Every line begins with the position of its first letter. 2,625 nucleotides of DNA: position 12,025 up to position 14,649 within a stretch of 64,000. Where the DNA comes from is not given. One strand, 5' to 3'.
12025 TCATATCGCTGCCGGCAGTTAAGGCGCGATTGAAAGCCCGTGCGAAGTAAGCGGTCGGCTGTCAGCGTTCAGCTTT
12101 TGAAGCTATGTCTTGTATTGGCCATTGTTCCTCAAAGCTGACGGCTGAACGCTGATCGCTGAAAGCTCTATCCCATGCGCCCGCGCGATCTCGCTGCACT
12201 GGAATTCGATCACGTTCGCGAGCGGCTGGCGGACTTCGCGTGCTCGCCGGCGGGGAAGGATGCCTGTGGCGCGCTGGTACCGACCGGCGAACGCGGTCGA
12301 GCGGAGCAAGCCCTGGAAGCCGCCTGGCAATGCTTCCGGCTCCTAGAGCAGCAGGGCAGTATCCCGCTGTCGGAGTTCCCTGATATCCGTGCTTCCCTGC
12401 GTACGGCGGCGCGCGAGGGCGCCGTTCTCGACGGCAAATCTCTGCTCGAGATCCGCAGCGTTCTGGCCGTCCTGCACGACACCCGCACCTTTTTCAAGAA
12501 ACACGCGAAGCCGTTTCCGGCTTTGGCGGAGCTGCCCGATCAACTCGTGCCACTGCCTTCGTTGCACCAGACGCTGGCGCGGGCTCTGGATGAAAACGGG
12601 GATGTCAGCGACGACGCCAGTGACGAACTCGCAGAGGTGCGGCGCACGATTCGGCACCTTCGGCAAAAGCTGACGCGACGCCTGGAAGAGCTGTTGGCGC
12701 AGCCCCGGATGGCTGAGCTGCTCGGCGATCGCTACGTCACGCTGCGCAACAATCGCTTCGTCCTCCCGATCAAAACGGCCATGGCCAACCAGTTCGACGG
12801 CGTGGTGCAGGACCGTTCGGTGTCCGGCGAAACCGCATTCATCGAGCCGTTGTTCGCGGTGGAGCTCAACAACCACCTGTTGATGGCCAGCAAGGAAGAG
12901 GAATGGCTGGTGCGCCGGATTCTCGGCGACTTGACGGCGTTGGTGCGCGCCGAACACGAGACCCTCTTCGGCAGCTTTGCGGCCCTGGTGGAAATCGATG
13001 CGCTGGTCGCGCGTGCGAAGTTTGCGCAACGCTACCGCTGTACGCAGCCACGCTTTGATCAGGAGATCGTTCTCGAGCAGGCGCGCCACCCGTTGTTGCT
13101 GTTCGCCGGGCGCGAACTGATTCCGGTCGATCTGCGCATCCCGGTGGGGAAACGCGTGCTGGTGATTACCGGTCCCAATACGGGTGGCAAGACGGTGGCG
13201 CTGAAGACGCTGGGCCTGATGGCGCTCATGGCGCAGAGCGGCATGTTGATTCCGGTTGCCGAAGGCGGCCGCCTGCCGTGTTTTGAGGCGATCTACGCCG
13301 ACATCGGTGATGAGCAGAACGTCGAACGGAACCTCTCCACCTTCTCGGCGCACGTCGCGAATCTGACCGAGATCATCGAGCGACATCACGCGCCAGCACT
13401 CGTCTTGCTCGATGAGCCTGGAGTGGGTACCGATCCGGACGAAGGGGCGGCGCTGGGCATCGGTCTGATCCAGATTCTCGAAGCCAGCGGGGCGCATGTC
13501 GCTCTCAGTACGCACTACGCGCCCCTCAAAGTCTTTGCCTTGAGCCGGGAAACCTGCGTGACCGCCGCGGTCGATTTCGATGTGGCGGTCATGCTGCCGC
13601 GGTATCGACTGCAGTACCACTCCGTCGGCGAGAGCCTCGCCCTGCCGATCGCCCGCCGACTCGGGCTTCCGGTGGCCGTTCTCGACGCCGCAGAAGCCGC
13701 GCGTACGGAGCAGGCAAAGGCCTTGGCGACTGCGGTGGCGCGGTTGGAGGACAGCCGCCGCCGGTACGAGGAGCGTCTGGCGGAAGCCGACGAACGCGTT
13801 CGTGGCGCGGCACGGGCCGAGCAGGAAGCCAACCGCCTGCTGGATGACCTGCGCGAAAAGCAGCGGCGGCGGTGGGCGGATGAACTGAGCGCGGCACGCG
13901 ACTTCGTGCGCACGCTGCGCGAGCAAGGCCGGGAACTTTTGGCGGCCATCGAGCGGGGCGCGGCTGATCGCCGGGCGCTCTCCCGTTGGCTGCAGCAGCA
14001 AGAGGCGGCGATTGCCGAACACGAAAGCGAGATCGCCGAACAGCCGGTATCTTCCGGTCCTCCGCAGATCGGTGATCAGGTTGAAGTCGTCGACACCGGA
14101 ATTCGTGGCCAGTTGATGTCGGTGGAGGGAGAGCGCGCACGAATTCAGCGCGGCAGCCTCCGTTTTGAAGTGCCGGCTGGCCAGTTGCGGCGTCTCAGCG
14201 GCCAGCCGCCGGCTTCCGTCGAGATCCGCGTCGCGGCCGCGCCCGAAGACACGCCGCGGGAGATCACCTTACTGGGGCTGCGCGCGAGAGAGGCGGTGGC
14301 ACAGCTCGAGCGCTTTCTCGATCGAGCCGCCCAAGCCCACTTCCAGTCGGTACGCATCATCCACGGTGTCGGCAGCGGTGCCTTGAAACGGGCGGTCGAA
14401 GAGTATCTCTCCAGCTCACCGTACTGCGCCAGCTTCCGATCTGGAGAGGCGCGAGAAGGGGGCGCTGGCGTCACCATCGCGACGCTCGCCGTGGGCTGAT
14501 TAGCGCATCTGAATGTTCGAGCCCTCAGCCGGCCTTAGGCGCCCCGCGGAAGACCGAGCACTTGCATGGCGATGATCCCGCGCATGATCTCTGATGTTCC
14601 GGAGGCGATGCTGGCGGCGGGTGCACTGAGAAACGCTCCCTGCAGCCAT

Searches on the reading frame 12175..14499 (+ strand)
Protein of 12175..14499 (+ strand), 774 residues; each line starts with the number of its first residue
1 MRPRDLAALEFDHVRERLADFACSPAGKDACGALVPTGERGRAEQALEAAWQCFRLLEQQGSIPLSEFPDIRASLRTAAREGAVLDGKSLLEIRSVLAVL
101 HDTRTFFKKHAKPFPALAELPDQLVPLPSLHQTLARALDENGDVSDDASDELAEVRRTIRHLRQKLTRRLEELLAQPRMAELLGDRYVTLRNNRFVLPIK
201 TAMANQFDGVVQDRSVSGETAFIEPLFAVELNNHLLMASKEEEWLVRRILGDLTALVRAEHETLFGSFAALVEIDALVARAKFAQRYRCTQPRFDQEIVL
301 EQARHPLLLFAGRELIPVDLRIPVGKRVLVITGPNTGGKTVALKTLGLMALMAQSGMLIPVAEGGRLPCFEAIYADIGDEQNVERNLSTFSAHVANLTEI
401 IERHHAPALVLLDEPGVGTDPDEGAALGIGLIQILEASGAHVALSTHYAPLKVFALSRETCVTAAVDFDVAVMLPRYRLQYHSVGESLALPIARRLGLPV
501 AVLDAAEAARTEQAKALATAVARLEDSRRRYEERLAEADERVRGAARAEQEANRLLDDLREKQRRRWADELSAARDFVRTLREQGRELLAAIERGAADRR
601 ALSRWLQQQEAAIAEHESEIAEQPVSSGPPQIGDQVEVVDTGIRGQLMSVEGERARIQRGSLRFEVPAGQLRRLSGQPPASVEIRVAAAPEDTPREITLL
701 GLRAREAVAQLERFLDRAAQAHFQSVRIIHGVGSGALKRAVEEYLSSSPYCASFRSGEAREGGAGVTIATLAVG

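Call 77: search_protein_families(library=pfam, proteins=[window:12175-14499:+], max_evalue=0.0001)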
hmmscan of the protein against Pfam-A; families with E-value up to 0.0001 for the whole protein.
window:12175-14499:+ (774 aa): 3 families
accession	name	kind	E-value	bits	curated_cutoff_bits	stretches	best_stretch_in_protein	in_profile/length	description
PF00488.27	MutS_V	-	1.1e-26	94.4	30.2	1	329-510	1-184/188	MutS domain V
PF01713.27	Smr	-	1.6e-22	79.9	25.7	1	699-771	3-76/77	Smr domain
PF20297.4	MSSS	-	3.1e-05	24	26.8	1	632-671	1-42/42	MutS2 and Smr-associated SH3 domain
